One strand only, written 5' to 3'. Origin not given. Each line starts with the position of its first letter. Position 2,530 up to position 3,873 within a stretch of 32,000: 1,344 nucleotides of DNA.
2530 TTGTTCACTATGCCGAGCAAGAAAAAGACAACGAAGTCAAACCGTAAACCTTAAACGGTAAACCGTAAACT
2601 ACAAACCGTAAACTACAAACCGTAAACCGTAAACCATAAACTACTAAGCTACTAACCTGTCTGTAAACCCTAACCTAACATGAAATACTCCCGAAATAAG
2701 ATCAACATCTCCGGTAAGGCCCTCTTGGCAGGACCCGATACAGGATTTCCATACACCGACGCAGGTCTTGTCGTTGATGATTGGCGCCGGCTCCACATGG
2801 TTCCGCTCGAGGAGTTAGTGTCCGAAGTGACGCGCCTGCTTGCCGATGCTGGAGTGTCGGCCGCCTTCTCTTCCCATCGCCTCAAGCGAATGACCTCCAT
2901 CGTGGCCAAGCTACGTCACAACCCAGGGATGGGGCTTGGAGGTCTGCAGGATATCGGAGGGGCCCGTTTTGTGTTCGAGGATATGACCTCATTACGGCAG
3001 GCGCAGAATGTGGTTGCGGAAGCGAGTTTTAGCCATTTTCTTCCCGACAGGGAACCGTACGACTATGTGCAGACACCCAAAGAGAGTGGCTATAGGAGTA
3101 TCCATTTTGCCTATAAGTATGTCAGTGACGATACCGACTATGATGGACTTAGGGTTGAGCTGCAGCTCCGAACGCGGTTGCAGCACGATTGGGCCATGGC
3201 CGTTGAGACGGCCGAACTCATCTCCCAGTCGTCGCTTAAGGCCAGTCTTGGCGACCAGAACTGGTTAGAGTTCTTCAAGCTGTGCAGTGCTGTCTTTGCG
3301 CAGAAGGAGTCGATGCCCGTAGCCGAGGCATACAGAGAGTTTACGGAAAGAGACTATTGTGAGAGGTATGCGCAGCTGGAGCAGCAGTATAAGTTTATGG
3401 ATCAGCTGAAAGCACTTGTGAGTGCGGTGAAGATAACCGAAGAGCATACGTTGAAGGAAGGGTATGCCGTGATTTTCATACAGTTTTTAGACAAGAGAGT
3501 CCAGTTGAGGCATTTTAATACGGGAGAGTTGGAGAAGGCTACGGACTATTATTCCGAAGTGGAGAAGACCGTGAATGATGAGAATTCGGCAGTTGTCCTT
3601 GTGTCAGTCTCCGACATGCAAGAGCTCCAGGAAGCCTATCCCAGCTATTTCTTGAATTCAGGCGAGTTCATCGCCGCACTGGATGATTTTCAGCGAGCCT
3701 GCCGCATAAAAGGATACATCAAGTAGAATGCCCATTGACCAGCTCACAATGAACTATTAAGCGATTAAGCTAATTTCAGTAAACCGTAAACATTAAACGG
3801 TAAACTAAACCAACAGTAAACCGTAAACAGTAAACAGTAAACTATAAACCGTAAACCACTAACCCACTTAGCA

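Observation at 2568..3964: Solitary CapRel/toxSAS-like RelA/SpoT-domain gene inserted as a repeat-bracketed cassette inside a polysaccharide locus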

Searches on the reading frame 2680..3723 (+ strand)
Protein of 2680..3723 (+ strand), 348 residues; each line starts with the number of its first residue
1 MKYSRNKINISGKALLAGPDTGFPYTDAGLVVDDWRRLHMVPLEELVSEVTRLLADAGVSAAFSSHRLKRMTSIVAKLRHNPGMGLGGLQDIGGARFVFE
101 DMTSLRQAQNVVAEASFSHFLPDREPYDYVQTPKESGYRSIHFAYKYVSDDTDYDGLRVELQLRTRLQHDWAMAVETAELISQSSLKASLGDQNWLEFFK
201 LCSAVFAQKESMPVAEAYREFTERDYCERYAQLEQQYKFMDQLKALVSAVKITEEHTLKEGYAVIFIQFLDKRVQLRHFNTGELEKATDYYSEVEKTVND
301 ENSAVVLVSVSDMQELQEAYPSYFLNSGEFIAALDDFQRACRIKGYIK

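Call 3: search_protein_families(library=pfam, proteins=[window:2680-3723:+], max_evalue=1)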
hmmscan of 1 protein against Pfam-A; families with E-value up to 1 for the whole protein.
window:2680-3723:+ (348 aa): 3 families
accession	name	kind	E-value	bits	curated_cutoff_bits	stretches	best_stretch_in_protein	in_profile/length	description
PF04607.23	RelA_SpoT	-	2e-14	54.3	27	1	66-173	1-99/113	Region found in RelA / SpoT proteins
PF00515.34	TPR_1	-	0.04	14.2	27.8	0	325-343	12-30/34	Tetratricopeptide repeat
PF07719.23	TPR_2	-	0.056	14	27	0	325-343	12-30/34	Tetratricopeptide repeat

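Call 4: search_protein_families(library=padloc, proteins=[window:2680-3723:+], max_evalue=1)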
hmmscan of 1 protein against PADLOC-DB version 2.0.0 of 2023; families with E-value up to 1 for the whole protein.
window:2680-3723:+ (348 aa): 2 families
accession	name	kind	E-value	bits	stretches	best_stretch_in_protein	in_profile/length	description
PDLC04999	PDC-S33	-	4.4e-98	326.9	1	2-338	7-342/349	-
PDLC04140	mad8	-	0.0015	16.1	1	28-81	193-244/314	mads_8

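Call 5: search_protein_families(library=ncbifam, proteins=[window:2680-3723:+], max_evalue=1)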
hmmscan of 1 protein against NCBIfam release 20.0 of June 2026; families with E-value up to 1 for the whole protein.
window:2680-3723:+ (348 aa): 4 families
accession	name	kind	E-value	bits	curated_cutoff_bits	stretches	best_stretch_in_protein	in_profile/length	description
NF053588.1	GTPPhKinYjbM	equivalog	2.1e-07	30.9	320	1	62-173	38-150/201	GTP diphosphokinase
NF008124.0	PRK10872.1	equivalog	1.1e-06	27.4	728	1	43-172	229-347/744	GTP diphosphokinase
TIGR00691.1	spoT_relA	subfamily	2e-05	23.2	499.2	1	42-172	187-306/687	RelA/SpoT family protein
NF038181.1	reg_ATPase_IniR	equivalog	0.078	11.3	750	1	5-103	40-138/827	isoniazid response ATPase/transcriptional regulator IniR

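Call 7: search_solved_structures(query=window:2680-3723:+, max_evalue=1, show_alignments=3)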
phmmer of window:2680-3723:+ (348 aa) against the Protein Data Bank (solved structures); distinct sequences matched with E-value up to 1: 14.
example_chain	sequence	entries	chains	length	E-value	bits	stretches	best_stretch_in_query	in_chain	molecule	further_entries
9erv_A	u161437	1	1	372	4.5e-26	95.2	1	1-330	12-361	RelA/SpoT family protein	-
7ztb_A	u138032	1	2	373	4.5e-26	95.2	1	1-330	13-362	RelA/SpoT family protein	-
5dec_A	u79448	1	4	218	1.8e-05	27.5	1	61-174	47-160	GTP pyrophosphokinase YjbM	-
5f2v_V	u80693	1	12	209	2e-05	27.4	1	62-174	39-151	GTP pyrophosphokinase YjbM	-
5ded_D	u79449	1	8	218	2.2e-05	27.2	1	62-174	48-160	GTP pyrophosphokinase YjbM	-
6fgk_A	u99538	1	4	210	4.2e-05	26.3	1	88-173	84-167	GTP pyrophosphokinase YwaC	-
2be3_A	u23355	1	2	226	0.00013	24.7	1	87-174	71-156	GTP pyrophosphokinase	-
5iqr_8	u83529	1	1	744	0.00077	22.2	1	43-172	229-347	GTP pyrophosphokinase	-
5kps_A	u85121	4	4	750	0.00078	22.1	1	43-172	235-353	GTP pyrophosphokinase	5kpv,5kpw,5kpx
5l3p_z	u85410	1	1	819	0.00092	21.9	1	43-172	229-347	GTP pyrophosphokinase,GTP pyrophosphokinase,GTP pyrophosphokinase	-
6ewz_A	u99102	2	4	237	0.00098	21.8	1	66-174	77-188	GTP pyrophosphokinase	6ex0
6fgj_A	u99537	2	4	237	0.0012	21.5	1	66-173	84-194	GTP pyrophosphokinase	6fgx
3l9d_A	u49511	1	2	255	0.0041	19.8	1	88-173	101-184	Putative GTP pyrophosphokinase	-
9s6k_B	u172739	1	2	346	0.013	18.1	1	66-172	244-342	GTP pyrophosphokinase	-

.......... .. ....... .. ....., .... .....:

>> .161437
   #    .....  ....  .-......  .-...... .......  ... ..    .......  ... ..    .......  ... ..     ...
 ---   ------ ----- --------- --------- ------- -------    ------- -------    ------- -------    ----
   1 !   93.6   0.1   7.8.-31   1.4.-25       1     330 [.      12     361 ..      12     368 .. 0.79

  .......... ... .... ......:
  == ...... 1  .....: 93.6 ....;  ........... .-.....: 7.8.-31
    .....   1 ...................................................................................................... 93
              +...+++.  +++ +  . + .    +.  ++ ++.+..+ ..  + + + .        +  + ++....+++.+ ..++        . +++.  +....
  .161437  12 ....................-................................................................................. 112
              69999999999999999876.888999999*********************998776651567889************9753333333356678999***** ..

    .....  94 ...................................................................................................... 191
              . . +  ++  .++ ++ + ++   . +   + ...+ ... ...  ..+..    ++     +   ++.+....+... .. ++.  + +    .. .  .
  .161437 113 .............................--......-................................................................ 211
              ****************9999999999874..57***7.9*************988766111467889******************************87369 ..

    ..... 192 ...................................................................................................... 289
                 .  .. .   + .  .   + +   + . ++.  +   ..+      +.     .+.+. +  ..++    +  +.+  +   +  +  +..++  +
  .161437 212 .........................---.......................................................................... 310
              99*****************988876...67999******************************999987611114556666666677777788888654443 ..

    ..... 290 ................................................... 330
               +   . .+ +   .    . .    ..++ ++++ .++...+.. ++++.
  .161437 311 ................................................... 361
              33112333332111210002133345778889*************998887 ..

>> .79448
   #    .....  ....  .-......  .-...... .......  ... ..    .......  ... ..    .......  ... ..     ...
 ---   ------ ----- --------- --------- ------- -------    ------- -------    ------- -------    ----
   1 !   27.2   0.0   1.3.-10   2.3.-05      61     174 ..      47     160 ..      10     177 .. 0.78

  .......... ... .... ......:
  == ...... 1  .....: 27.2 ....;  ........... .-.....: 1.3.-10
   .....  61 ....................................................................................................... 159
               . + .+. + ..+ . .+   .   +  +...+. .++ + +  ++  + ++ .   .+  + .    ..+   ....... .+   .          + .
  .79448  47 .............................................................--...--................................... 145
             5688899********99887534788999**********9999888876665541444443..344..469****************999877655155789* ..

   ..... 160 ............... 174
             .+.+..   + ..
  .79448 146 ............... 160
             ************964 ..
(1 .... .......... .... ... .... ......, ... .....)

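Call 8: find_homologous_proteins(query=window:2680-3723:+)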
Query window:2680-3723:+ (348 aa): 867 proteins with E <= 0.001 among 5365 candidates; the best 120 are listed.
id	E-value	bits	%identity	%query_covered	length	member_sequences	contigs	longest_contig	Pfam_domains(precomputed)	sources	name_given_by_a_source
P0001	6.0e-223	757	98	100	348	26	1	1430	PF04607.24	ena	-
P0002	1.7e-186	637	80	100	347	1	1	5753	PF04607.24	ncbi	-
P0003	4.6e-186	636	81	100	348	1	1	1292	PF04607.24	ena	-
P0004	1.5e-184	631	81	100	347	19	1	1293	PF04607.24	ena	-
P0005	3.3e-182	623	79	100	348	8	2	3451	PF04607.24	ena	-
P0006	1.2e-181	621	79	100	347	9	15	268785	PF04607.24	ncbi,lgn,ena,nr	ncbi:MAG: RelA/SpoT domain-containing protein [Bacteroidaceae bacterium]|nr:RelA/SpoT domain-contain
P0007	7.2e-181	619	77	100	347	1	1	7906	PF04607.24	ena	-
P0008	6.9e-180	616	78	100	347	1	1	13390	PF04607.24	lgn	-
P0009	1.5e-179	614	78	100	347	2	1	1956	PF04607.24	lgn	-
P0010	2.1e-179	614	77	100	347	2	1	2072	PF04607.24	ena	-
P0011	2.9e-179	614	76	100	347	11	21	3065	PF04607.24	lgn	-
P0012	5.5e-179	613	76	100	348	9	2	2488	PF04607.24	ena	-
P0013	1.4e-178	611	78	97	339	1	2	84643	PF04607.24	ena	-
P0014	2.7e-178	610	76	100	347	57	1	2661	PF04607.24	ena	-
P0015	8.2e-178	609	77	100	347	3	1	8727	PF04607.24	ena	-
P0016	6.8e-177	606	76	100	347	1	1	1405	PF04607.24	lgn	-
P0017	7.0e-177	606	76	100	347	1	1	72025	PF04607.24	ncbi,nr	ncbi:MAG: RelA/SpoT domain-containing protein [Candidatus Cryptobacteroides sp.]|nr:RelA/SpoT domain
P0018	7.2e-177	606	76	100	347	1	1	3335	PF04607.24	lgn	-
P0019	8.0e-177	605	76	100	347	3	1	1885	PF04607.24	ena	-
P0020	1.1e-176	605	76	100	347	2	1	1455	PF04607.24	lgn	-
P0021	1.2e-176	605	76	100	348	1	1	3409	PF04607.24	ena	-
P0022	1.7e-176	604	75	100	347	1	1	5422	PF04607.24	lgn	-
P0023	2.1e-176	604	79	97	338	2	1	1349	PF04607.24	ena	-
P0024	3.5e-176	603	76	100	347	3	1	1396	PF04607.24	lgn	-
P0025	3.6e-176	603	76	100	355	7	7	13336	PF04607.24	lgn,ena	-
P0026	7.1e-176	602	76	100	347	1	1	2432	PF04607.24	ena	-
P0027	9.7e-176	602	76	100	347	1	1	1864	PF04607.24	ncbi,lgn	-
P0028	1.7e-175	601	76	100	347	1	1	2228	PF04607.24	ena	-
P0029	1.8e-175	601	74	100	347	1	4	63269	PF04607.24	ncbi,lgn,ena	-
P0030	1.9e-175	601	76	100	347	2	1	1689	PF04607.24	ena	-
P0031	1.9e-175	601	75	100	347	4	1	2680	PF04607.24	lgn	-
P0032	2.0e-175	601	76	100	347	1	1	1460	PF04607.24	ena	-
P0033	2.1e-175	601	76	100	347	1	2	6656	PF04607.24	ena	-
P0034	2.3e-175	601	75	100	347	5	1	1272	PF04607.24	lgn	-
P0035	3.2e-175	600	75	100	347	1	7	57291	PF04607.24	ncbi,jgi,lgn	jgi:hypothetical protein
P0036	3.9e-175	600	75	100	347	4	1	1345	PF04607.24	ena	-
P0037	4.1e-175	600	76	100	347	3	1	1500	PF04607.24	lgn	-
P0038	4.6e-175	600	76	100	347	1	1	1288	PF04607.24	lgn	-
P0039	6.2e-175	599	76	100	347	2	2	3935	PF04607.24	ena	-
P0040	7.3e-175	599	77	100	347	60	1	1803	PF04607.24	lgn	-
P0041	9.9e-175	599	78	97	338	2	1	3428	PF04607.24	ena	-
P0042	1.1e-174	598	76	100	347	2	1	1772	PF04607.24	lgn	-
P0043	1.1e-174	598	79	97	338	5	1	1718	PF04607.24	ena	-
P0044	2.8e-174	597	74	100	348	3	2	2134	PF04607.24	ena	-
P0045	3.6e-174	597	75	100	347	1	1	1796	PF04607.24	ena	-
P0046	3.9e-174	597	75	100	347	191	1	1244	PF04607.24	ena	-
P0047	5.0e-174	596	75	100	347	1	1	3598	PF04607.24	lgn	-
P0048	5.8e-174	596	75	100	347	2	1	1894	PF04607.24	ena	-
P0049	9.3e-174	595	75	100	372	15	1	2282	PF04607.24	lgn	-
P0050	9.7e-174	595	74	100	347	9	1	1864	PF04607.24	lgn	-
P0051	1.4e-173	595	75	100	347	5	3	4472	PF04607.24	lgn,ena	-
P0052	1.9e-173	594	75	100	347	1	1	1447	PF04607.24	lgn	-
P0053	3.8e-173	593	73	100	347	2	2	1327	PF04607.24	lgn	-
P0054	1.4e-172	592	74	100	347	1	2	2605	PF04607.24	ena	-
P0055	1.4e-172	592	75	100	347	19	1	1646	PF04607.24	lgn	-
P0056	1.5e-172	591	75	100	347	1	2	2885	PF04607.24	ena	-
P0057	1.7e-172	591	74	100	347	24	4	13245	PF04607.24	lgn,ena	-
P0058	3.0e-172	590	75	100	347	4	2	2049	PF04607.24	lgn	-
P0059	5.6e-171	586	73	100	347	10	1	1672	PF04607.24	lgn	-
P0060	6.5e-171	586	73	100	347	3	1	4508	PF04607.24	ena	-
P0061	1.0e-170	585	74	100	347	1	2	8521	PF04607.24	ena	-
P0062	2.3e-170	584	72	100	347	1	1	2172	PF04607.24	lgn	-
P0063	2.4e-170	584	77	96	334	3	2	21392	PF04607.24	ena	-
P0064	3.1e-170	584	75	100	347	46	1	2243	PF04607.24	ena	-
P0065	8.1e-170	582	74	100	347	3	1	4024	PF04607.24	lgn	-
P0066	1.6e-169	581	74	100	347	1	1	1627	PF04607.24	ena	-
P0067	3.9e-169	580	73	100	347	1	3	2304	PF04607.24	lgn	-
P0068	5.3e-169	580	73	100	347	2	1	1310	PF04607.24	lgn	-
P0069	9.3e-169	579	72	100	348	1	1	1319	PF04607.24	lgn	-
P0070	1.3e-168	579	74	100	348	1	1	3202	PF04607.24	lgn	-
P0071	2.6e-168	578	73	100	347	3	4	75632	PF04607.24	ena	-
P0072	3.4e-168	577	72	100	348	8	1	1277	PF04607.24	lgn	-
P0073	3.9e-168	577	71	100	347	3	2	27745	PF04607.24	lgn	-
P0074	1.1e-167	575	75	96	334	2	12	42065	PF04607.24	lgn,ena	-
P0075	3.0e-167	574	75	96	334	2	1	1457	PF04607.24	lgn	-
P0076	1.0e-166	572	72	100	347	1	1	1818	PF04607.24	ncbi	-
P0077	1.0e-166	572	71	100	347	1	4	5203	PF04607.24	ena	-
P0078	1.6e-166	572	71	100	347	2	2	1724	PF04607.24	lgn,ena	-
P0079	2.3e-166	571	75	96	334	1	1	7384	PF04607.24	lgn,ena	-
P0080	2.7e-166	571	71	100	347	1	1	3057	PF04607.24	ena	-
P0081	4.4e-165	567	71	100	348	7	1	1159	PF04607.24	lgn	-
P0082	5.2e-165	567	70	100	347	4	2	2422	PF04607.24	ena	-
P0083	8.1e-165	566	74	95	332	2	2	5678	PF04607.24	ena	-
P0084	9.1e-164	563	74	96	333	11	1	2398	PF04607.24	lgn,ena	-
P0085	1.1e-163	562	73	96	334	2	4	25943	PF04607.24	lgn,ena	-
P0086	1.8e-163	562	71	100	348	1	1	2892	PF04607.24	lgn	-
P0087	6.8e-163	560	70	100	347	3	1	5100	PF04607.24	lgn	-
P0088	8.0e-163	559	71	100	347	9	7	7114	PF04607.24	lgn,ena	-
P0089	1.5e-161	555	73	100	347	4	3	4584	PF04607.24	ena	-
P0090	2.4e-161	555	70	100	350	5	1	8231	PF04607.24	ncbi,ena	-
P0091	2.9e-161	554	70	100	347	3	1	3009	PF04607.24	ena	-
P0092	4.1e-159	547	68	100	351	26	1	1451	PF04607.24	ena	-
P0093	1.4e-157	542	68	100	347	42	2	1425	PF04607.24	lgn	-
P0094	6.8e-157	540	72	100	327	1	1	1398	PF04607.24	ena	-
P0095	2.5e-156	538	67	100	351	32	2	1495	PF04607.24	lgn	-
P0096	6.0e-156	537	67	100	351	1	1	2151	PF04607.24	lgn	-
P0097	8.3e-155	533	66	100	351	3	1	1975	PF04607.24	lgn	-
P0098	8.5e-155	533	66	100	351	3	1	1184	PF04607.24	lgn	-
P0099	1.8e-154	532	64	100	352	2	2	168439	PF04607.24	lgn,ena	-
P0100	1.2e-153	529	66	100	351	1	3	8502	PF04607.24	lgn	-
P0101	3.1e-153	528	65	100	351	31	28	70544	PF04607.24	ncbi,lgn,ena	-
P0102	4.8e-152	524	67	97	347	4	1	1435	PF04607.24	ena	-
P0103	1.1e-150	520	64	100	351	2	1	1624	PF04607.24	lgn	-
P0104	1.3e-149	516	65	100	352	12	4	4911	PF04607.24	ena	-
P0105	4.6e-149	514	65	100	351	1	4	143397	PF04607.24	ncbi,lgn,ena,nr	ncbi:MAG: RelA/SpoT domain-containing protein [Bacteroidales bacterium]|nr:RelA/SpoT domain-containi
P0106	7.1e-149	514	65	100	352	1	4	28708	PF04607.24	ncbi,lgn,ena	-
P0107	2.6e-147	509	76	83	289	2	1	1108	PF04607.24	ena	-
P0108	7.8e-140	484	69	89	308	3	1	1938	PF04607.24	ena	-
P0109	1.3e-131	457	59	100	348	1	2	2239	PF04607.24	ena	-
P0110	1.4e-131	457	59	100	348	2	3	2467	PF04607.24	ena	-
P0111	3.8e-128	446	59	99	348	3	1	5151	PF04607.24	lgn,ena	-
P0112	3.9e-128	445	58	100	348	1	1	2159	PF04607.24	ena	-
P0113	1.6e-127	443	56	100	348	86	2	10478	PF04607.24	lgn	-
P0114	3.1e-127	443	57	100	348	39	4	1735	PF04607.24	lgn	-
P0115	6.8e-127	441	57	100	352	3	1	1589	PF04607.24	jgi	jgi:hypothetical protein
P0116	1.1e-126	441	57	100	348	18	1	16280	PF04607.24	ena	-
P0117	1.5e-126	440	57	99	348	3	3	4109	PF04607.24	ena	-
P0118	1.5e-126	440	60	100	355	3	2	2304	PF04607.24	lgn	-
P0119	1.8e-126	440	56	100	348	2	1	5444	PF04607.24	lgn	-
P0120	2.5e-126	440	57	99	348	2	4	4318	PF04607.24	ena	-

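Call 15: find_encoding_contigs(protein=window:2680-3723:+, flank=10000, max_places=10)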
Protein window:2680-3723:+ (348 aa): 5 contigs read that carry it; 4 places shown.
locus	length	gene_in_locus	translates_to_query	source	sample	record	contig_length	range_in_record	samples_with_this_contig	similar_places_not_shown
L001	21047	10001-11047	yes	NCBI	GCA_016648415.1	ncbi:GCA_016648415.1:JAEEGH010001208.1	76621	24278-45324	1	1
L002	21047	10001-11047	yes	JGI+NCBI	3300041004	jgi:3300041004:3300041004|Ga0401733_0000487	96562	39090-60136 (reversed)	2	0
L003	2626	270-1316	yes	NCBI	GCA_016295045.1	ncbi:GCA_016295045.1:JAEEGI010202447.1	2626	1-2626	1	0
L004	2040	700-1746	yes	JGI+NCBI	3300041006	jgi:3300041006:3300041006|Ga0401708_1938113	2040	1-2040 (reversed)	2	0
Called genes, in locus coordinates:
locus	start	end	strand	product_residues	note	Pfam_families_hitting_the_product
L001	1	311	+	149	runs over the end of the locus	-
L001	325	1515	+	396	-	PF00162:PGK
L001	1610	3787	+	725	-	PF04055:Radical_SAM (faint), PF08497:Radical_SAM_N, PF11842:DUF3362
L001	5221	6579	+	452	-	PF03721:UDPG_MGDP_dh_N, PF00984:UDPG_MGDP_dh, PF03720:UDPG_MGDP_dh_C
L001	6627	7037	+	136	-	PF13366:PDDEXK_3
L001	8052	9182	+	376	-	PF01073:3Beta_HSD, PF01370:Epimerase, PF02719:Polysacc_synt_2, PF04321:RmlD_sub_bind, PF16363:GDP_Man_Dehyd, PF07993:NAD_binding_4, PF16363:GDP_Man_Dehyd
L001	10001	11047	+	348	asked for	PF04607:RelA_SpoT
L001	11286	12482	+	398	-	PF02350:Epimerase_2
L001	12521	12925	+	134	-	PF13366:PDDEXK_3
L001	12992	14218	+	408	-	PF03446:NAD_binding_2 (faint), PF03721:UDPG_MGDP_dh_N, PF00984:UDPG_MGDP_dh, PF03720:UDPG_MGDP_dh_C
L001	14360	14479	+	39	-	-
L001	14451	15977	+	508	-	PF00682:HMGL-like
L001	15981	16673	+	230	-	PF02348:CTP_transf_3 (weak)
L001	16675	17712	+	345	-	PF00294:PfkB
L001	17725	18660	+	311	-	PF00483:NTP_transferase, PF12804:NTP_transf_3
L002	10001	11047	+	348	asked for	PF04607:RelA_SpoT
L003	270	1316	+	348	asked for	PF04607:RelA_SpoT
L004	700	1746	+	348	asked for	PF04607:RelA_SpoT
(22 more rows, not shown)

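Call 17: find_encoding_contigs(protein=P0006, flank=8000, max_places=6)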
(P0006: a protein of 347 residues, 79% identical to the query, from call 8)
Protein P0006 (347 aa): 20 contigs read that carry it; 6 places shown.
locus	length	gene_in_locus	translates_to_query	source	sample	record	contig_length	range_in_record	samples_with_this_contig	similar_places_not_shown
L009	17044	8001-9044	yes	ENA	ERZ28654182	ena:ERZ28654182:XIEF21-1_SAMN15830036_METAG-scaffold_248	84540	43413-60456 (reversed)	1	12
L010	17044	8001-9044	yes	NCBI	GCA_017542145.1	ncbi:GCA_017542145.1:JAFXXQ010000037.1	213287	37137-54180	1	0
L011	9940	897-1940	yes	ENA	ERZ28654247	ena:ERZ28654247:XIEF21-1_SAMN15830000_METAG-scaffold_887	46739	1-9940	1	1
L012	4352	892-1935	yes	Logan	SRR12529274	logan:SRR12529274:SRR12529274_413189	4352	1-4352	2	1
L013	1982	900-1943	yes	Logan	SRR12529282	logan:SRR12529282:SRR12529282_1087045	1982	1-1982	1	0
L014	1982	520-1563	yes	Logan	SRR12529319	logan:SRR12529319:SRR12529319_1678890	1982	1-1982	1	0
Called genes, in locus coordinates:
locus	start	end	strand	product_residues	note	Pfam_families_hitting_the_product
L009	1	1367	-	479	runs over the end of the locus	PF18998:Flg_new_2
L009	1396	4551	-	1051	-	PF08757:CotH, PF00404:Dockerin_1 (faint)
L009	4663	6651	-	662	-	PF08757:CotH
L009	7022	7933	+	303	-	PF00483:NTP_transferase, PF12804:NTP_transf_3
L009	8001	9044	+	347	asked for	PF04607:RelA_SpoT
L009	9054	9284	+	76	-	-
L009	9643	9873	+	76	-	PF00550:PP-binding (faint)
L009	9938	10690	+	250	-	PF00106:adh_short, PF08659:KR (weak), PF13561:adh_short_C2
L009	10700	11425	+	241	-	PF00106:adh_short, PF08659:KR, PF13561:adh_short_C2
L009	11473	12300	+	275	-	PF13292:DXP_synthase_N (faint), PF00456:Transketolase_N, PF00676:E1_dh (weak)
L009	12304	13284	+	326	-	PF02779:Transket_pyr, PF02780:Transketolase_C, PF22613:Transketolase_C_1 (weak)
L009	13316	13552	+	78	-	-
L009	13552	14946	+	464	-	PF00501:AMP-binding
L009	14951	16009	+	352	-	PF08545:ACP_syn_III, PF08541:ACP_syn_III_C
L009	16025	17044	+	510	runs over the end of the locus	PF01943:Polysacc_synt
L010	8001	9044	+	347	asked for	PF04607:RelA_SpoT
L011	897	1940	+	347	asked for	PF04607:RelA_SpoT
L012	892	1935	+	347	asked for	PF04607:RelA_SpoT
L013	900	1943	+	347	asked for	PF04607:RelA_SpoT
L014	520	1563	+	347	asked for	PF04607:RelA_SpoT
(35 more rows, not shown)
